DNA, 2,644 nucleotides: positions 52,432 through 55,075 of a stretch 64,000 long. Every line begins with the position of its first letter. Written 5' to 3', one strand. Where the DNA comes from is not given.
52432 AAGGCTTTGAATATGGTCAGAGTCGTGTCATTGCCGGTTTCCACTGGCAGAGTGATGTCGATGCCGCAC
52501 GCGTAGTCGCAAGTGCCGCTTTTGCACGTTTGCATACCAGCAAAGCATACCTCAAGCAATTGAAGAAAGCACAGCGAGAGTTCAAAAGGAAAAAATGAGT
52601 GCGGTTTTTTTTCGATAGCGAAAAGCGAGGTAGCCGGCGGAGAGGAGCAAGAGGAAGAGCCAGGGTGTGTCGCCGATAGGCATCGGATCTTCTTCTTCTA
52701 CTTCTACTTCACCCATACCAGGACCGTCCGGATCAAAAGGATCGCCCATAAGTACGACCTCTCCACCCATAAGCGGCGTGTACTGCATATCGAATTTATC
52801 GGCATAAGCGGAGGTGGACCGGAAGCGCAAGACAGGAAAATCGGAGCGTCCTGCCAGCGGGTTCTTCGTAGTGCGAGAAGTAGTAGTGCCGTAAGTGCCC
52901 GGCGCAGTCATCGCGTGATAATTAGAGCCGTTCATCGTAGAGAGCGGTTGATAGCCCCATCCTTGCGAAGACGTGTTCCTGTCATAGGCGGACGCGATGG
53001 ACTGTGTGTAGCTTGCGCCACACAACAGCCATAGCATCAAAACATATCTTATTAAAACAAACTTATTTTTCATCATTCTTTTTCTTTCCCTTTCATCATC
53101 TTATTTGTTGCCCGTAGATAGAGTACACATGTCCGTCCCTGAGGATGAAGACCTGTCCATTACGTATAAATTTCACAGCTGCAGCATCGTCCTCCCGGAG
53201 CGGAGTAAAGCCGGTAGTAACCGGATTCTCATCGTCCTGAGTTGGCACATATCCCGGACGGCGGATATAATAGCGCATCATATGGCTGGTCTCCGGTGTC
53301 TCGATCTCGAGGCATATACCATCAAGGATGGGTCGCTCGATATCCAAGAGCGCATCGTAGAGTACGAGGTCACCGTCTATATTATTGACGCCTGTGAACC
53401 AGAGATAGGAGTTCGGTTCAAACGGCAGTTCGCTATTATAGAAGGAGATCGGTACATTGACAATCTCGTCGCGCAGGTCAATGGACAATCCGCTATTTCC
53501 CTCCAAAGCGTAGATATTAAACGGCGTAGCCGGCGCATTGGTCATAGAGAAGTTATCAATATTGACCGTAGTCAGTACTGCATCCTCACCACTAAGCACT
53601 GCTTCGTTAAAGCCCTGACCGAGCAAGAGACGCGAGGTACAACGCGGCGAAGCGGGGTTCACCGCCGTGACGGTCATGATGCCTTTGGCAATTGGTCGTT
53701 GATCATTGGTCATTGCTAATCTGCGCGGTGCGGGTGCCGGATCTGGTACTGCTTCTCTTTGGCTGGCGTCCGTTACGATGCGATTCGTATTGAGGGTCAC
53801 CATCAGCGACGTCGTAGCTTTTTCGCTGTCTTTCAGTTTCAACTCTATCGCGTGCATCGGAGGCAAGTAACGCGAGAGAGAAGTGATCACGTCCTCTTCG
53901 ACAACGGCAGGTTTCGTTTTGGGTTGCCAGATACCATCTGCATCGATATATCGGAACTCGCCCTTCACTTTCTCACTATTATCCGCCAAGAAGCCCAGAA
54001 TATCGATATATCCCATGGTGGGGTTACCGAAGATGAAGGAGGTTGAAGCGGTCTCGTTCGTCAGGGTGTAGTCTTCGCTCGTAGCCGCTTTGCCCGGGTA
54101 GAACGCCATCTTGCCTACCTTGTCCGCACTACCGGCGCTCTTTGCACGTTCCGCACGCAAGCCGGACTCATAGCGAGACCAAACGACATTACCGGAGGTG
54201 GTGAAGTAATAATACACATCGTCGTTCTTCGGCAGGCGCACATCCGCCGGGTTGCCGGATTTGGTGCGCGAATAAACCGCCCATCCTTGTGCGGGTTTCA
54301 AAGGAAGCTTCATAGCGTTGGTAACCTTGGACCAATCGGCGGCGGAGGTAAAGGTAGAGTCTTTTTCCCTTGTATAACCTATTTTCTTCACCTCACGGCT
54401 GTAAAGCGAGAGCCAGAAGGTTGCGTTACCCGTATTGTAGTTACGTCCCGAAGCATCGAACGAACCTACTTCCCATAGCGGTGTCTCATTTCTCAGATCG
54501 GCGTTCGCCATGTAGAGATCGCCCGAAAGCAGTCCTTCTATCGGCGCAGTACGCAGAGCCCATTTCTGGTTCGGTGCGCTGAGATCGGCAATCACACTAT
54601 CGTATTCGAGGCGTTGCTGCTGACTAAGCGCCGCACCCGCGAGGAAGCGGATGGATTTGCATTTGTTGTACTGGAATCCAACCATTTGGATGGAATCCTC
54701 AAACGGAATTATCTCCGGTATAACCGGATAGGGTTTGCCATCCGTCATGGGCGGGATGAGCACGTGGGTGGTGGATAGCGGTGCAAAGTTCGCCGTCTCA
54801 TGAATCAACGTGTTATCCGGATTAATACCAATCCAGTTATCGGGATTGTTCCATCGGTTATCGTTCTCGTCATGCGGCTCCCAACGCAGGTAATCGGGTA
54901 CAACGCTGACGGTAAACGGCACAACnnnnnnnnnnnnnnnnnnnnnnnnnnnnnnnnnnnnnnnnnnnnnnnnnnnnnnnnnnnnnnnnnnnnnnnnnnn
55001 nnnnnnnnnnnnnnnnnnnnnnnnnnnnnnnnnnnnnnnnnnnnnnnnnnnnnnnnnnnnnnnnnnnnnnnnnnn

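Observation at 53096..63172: Uninterrupted 10.1-kb ORF encoding a 3358-aa, largely unrecognisable, non-repetitive secreted protein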

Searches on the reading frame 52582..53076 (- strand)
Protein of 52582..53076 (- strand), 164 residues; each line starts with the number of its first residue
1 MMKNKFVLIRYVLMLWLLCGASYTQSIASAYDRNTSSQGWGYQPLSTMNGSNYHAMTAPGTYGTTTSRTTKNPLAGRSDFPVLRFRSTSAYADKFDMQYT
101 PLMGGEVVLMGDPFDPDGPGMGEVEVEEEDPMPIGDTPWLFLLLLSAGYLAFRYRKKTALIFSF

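Call 6: search_protein_families(library=pfam, proteins=[window:52582-53076:-], max_evalue=1)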
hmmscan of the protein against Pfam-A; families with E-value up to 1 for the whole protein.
window:52582-53076:- (164 aa): 0 families

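Call 7: search_protein_families(library=ncbifam, proteins=[window:52582-53076:-], max_evalue=1)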
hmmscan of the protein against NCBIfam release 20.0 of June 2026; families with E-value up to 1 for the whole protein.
window:52582-53076:- (164 aa): 2 families
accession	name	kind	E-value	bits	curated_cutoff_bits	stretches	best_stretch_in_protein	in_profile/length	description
TIGR03867.1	MprA_tail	equivalog_domain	0.12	12.9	19.7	1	138-156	8-26/27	MprA protease, GlyGly-CTERM protein-sorting domain-containing form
NF033191.4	JDVT-CTERM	domain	0.13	12.2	27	1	136-153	15-32/35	JDVT-CTERM domain-containing protein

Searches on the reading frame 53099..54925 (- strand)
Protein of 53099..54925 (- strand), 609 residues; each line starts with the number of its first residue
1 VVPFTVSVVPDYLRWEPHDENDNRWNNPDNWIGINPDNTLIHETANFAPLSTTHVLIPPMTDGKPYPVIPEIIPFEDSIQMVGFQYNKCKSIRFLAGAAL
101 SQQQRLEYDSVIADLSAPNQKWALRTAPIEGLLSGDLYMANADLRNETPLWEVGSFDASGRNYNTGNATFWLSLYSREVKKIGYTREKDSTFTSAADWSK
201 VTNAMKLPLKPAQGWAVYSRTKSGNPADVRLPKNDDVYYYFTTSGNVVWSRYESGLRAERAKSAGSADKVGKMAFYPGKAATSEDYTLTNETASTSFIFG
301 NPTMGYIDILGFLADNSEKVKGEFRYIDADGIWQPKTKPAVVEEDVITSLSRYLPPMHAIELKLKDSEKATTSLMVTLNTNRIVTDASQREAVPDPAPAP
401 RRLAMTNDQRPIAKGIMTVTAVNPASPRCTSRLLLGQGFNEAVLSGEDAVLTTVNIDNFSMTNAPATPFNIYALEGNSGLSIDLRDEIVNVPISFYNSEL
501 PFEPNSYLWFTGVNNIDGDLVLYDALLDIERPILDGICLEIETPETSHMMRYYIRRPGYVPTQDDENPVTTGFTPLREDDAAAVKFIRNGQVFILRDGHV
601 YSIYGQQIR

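Call 96: search_protein_families(library=pfam, proteins=[window:53099-54925:-], max_evalue=1)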
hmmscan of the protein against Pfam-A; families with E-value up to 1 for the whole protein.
window:53099-54925:- (609 aa): 1 family
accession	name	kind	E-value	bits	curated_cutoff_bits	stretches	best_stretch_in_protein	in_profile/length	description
PF23058.1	RBD_ZCCHC3_2nd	-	0.098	13.5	27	0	299-338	3-42/72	ZCCHC3, second RNA-binding domain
